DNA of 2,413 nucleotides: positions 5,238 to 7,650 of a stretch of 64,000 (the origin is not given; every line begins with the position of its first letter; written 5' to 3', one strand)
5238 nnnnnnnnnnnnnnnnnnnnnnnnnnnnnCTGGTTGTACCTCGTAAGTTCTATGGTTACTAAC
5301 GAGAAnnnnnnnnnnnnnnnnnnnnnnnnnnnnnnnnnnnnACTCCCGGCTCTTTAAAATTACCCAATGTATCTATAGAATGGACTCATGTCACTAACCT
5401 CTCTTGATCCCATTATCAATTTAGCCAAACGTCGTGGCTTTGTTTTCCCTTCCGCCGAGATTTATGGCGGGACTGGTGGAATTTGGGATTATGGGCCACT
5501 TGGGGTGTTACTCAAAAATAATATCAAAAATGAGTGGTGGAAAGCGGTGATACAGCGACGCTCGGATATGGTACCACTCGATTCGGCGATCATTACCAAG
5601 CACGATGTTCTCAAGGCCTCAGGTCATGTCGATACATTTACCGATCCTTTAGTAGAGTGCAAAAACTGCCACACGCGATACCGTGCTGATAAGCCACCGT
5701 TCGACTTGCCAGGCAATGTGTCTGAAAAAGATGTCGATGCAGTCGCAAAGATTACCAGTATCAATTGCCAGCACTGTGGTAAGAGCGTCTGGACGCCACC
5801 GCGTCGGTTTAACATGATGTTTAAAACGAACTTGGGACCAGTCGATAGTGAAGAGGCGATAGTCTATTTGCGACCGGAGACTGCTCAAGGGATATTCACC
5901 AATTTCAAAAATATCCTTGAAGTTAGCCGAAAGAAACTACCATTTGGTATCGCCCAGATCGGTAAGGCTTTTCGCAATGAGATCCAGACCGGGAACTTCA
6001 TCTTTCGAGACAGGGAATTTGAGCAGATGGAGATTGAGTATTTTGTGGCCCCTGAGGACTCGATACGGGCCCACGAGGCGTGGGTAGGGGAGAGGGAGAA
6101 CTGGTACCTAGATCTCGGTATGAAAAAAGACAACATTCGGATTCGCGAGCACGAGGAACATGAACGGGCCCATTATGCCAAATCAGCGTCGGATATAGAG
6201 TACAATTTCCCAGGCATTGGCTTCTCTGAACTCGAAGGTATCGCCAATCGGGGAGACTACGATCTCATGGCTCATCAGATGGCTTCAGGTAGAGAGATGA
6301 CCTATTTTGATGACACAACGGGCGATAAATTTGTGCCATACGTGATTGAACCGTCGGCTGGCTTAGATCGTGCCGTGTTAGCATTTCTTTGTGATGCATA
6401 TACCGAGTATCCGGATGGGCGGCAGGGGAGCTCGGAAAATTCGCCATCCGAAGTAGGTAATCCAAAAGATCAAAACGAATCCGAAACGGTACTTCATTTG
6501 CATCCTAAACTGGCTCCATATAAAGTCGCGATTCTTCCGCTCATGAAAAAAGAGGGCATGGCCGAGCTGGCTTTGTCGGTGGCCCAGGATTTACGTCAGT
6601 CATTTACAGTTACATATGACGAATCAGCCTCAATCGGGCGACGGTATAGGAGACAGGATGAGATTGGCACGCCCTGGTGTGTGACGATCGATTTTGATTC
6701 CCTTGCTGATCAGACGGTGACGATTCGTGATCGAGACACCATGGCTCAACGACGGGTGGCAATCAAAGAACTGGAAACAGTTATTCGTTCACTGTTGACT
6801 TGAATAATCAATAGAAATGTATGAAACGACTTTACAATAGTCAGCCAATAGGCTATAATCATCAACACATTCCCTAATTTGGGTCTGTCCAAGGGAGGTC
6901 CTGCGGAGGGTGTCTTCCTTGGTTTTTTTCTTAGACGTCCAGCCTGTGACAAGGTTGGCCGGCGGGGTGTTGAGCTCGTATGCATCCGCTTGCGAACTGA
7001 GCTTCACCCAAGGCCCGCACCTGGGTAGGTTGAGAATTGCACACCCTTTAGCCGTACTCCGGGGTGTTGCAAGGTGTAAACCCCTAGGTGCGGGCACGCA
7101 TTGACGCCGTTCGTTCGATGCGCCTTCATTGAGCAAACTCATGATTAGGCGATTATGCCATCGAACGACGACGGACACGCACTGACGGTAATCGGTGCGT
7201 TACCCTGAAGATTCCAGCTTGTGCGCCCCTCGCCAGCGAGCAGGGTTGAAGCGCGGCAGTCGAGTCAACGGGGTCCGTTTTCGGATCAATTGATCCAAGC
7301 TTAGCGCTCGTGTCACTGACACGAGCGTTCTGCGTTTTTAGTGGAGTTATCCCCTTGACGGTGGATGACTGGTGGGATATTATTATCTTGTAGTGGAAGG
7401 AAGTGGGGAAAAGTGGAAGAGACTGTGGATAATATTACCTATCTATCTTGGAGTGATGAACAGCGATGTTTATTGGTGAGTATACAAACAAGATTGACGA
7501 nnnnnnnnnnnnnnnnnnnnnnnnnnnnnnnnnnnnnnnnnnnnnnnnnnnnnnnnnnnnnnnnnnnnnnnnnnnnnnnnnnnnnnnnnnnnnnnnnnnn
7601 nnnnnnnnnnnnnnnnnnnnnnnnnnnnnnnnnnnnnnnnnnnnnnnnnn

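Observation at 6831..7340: Unclassified ~400-nt GC-rich structured RNA candidate between glyQS and mraZ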

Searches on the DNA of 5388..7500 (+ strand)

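Call 4: search_rna_families(source=window, start=6700, end=7500, threshold=evalue, max_evalue=10, show_alignments=4)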
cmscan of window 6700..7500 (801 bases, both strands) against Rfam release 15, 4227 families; matches with E-value up to 10: 4.
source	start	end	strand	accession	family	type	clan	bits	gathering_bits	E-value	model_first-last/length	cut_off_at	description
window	6791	6866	-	RF00068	SNORD21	Gene; snRNA; snoRNA; CD-box;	-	21.7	63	0.37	1-95/95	no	Small nucleolar RNA SNORD21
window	7282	7336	+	RF01809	symR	Gene; antitoxin;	-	21.2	61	0.2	1-77/77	no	SymR antitoxin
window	7287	7331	+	RF01813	rdlD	Gene; antitoxin;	-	15.5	50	3.6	1-66/66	no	rdlD antitoxin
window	6913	6934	-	RF00522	PreQ1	Cis-reg; riboswitch;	-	13.4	39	9.1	1-45/45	no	PreQ1 (pre queuosine) riboswitch aptamer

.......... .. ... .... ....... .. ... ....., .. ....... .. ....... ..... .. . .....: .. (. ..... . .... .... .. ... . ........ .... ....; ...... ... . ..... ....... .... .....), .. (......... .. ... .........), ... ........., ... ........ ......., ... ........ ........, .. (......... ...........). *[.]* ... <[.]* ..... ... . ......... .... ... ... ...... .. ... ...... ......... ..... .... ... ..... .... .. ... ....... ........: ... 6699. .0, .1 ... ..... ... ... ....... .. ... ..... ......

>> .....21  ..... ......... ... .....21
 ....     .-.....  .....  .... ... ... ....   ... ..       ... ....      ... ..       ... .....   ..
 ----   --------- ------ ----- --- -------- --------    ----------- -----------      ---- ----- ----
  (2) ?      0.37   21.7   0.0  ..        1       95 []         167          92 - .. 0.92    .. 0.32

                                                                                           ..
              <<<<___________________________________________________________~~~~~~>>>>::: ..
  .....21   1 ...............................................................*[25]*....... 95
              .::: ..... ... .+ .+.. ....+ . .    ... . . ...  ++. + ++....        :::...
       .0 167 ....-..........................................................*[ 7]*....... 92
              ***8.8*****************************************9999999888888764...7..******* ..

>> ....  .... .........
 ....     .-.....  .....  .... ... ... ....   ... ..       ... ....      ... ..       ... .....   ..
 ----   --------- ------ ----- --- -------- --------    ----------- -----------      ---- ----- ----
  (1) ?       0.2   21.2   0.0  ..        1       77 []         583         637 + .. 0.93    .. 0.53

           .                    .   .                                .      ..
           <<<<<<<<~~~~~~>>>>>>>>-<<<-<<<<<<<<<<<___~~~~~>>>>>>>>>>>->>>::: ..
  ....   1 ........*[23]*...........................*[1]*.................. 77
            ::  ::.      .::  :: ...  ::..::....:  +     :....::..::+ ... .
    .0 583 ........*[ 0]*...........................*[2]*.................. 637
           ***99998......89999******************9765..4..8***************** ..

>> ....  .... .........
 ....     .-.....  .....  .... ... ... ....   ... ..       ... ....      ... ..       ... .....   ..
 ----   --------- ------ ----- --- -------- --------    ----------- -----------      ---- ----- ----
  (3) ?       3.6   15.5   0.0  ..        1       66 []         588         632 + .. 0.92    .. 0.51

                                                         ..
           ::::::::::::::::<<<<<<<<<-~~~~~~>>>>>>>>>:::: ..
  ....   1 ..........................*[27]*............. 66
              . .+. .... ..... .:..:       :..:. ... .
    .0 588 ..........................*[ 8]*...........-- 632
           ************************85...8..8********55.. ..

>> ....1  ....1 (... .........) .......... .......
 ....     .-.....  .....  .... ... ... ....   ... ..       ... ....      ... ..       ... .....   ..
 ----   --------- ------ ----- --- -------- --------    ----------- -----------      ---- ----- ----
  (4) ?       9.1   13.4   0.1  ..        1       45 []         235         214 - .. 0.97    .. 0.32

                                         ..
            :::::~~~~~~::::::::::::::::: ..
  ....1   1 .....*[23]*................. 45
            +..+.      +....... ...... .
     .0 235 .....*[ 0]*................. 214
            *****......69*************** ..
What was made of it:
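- On RNase P RNA (bacterial type A/B): No hit at E<=10 (call 4).
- On tmRNA: No Rfam hit (call 4).
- Closest known: Bacterial RNase P RNA. Different: No cmscan hit at E<=10 (call 4).
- Closest known: mraW RNA motif. Different: Here the RNA ends in a terminator upstream of the mraZ promoter, and there is no cmscan hit (call 4).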

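Call 23: search_rna_families(sources=[L084, L085, L087, L195, L196, L197], threshold=evalue, max_evalue=0.1)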
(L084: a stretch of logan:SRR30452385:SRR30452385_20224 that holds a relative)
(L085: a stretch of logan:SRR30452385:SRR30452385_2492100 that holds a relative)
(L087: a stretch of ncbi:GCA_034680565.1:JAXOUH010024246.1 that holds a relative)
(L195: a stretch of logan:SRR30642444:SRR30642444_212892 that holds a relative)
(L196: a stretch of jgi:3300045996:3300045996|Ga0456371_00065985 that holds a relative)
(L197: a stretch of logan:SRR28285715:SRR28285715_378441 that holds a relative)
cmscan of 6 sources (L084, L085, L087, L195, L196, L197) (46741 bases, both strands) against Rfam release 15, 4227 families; matches with E-value up to 0.1: 1.
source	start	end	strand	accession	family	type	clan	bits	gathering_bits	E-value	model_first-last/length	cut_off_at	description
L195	6657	6724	+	RF03506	mir-587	Gene; miRNA;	-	29.1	80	0.032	1-74/74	no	mir-587 microRNA precursor family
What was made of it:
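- cmscan against all 4227 Rfam families gives only four noise hits at E<=10 over 6700-7500 (call 4), and none in the relatives (call 23).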

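Call 42: build_rna_model(alignment_id=A2, structure=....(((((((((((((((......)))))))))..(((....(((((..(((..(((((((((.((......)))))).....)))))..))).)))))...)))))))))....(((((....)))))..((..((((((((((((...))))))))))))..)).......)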
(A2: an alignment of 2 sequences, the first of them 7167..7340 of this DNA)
Model R1 built from alignment A2 (2 sequences, 174 columns); structure: as given.
model positions 174; base pairs 56; branch points 3; effective number of sequences 0.61; information 0.591 bits per position. Calibrated on 0.2 Mb of random sequence (short: E-values are rough).
structure used (alignment columns):
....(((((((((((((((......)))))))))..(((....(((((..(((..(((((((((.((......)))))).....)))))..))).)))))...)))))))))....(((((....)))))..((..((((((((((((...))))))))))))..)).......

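Call 43: search_with_rna_model(model_id=R1, sources=[L084, L085, L087, L195, L196, L197, L201, L116, L152, L127, L129, L140, L159, L187], max_evalue=10, show_alignments=4, make_alignment=true)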
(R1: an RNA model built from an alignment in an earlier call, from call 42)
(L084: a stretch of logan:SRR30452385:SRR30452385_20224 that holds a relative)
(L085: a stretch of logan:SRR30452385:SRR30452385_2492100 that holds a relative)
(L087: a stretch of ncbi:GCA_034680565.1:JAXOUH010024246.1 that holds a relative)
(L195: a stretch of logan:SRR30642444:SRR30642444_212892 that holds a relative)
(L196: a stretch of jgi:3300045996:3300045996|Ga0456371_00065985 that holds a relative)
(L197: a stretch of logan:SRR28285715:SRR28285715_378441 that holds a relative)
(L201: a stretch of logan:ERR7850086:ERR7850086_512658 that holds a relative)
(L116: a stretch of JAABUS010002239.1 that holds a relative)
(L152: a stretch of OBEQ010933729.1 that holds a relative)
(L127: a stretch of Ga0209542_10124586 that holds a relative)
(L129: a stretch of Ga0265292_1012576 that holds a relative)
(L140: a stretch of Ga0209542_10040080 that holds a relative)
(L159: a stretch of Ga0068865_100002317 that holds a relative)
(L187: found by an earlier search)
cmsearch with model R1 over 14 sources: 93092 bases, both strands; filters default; matches with E-value up to 10: 1.
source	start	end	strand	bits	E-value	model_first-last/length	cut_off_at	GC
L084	2327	2517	+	42.8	5.3e-09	1-174/174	no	0.62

No alignment was stored: fewer than two matches.

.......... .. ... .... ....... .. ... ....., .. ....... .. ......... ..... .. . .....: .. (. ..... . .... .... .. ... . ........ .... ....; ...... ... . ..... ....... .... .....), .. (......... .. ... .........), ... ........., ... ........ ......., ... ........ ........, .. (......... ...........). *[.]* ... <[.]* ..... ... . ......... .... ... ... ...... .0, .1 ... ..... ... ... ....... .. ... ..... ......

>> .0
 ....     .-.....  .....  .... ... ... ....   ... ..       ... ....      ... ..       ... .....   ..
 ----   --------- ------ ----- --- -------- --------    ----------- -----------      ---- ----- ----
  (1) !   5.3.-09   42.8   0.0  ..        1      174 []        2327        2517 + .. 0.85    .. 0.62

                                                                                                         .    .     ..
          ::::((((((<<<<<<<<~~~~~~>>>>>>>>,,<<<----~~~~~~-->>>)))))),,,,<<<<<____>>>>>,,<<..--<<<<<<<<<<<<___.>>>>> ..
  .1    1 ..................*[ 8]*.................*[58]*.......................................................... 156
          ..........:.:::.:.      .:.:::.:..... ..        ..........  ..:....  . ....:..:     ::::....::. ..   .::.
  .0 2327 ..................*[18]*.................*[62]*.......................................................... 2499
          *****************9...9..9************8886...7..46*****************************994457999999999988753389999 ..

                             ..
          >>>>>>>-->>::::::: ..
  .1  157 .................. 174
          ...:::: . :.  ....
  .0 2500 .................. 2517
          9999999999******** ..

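Call 44: search_with_rna_model(model_id=R1, sources=[window, L084], max_evalue=0.001, make_alignment=true)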
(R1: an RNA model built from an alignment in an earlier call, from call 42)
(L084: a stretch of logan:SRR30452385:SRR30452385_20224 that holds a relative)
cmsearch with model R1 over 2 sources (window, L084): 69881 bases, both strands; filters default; matches with E-value up to 0.001: 2.
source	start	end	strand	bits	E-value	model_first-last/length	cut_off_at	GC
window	7167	7340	+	221.5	6e-53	1-174/174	no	0.57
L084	2327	2517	+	42.8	4e-09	1-174/174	no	0.62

Alignment A3: 2 matches aligned to the model, 257 columns, each read 5' to 3' on its own strand. Consensus structure (alignment columns), stored with it:
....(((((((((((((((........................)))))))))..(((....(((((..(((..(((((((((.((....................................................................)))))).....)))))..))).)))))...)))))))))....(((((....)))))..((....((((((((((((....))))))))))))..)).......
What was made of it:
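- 7167..7282 (+): 3' domain:
- P6, 7171-7176/7273-7278 (extended by GA/UC at 7167-7168/7281-7282).
- P7 hairpin, 7177-7185/7192-7200.
- P8, 7203-7205/7270-7272.
- P9, 7210-7214/7262-7266.
- Variable P10, 7217-7260.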

Invariant strings: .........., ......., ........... Model R1 hits L084 at 42.8 bits, E~5e-9 (calls 43, 44).
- R1, a covariance model built from the window alone, hits it full length at 42.8 bits, E~5e-9 (calls 43, 44).

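Call 53: search_with_rna_model(model_id=R1, sources=[window, L084, L202, L203, L204], max_evalue=10, make_alignment=true, show_alignments=5)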
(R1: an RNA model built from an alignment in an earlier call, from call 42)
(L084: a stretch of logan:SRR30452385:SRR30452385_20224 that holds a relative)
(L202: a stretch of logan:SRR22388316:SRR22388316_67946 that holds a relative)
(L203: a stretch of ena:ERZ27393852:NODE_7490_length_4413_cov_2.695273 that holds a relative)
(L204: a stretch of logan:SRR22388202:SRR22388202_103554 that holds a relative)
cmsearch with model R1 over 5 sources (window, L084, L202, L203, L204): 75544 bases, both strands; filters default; matches with E-value up to 10: 2.
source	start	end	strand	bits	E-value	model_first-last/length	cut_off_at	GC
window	7167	7340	+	221.5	6.5e-53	1-174/174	no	0.57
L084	2327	2517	+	42.8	4.3e-09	1-174/174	no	0.62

Alignment A4: 2 matches aligned to the model, 257 columns, each read 5' to 3' on its own strand. Consensus structure (alignment columns), stored with it:
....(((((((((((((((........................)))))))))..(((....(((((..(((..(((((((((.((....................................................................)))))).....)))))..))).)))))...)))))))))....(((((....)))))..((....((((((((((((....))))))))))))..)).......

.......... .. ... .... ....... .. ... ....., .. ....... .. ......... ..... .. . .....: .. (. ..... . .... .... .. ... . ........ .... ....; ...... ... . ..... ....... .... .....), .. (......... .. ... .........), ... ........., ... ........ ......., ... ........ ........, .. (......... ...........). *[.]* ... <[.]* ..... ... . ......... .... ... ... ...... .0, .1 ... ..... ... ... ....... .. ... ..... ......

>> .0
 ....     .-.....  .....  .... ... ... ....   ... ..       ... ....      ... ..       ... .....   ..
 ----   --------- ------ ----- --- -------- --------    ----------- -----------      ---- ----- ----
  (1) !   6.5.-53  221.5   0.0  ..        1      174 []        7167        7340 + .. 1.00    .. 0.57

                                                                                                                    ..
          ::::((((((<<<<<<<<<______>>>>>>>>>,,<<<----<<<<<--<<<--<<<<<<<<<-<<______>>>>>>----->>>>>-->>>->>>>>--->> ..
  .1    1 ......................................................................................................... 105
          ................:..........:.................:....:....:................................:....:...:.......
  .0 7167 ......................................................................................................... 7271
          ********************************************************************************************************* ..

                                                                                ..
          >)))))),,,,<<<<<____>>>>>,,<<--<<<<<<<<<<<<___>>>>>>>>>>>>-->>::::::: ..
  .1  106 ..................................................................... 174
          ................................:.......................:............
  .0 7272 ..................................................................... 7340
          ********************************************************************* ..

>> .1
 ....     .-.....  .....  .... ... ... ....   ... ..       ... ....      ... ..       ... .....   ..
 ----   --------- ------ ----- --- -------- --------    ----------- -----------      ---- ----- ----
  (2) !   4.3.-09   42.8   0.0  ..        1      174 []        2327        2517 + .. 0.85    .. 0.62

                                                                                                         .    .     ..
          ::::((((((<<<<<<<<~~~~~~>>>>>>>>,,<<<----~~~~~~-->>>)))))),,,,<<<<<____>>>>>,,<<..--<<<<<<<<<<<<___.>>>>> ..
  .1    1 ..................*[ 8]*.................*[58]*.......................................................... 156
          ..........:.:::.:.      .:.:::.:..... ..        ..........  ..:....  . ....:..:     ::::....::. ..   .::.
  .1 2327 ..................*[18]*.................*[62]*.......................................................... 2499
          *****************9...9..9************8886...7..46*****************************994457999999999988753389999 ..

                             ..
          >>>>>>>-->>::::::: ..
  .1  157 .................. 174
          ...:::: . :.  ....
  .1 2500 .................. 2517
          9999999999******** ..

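Call 65: build_rna_model(alignment_id=A5, structure=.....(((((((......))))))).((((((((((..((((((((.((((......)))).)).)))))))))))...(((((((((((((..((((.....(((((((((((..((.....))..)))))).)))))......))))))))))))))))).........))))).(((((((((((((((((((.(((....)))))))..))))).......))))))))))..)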
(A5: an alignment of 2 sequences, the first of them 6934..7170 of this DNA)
Model R2 built from alignment A5 (2 sequences, 237 columns); structure: as given.
model positions 237; base pairs 81; branch points 3; effective number of sequences 0.56; information 0.589 bits per position. Calibrated on 0.2 Mb of random sequence (short: E-values are rough).
structure used (alignment columns):
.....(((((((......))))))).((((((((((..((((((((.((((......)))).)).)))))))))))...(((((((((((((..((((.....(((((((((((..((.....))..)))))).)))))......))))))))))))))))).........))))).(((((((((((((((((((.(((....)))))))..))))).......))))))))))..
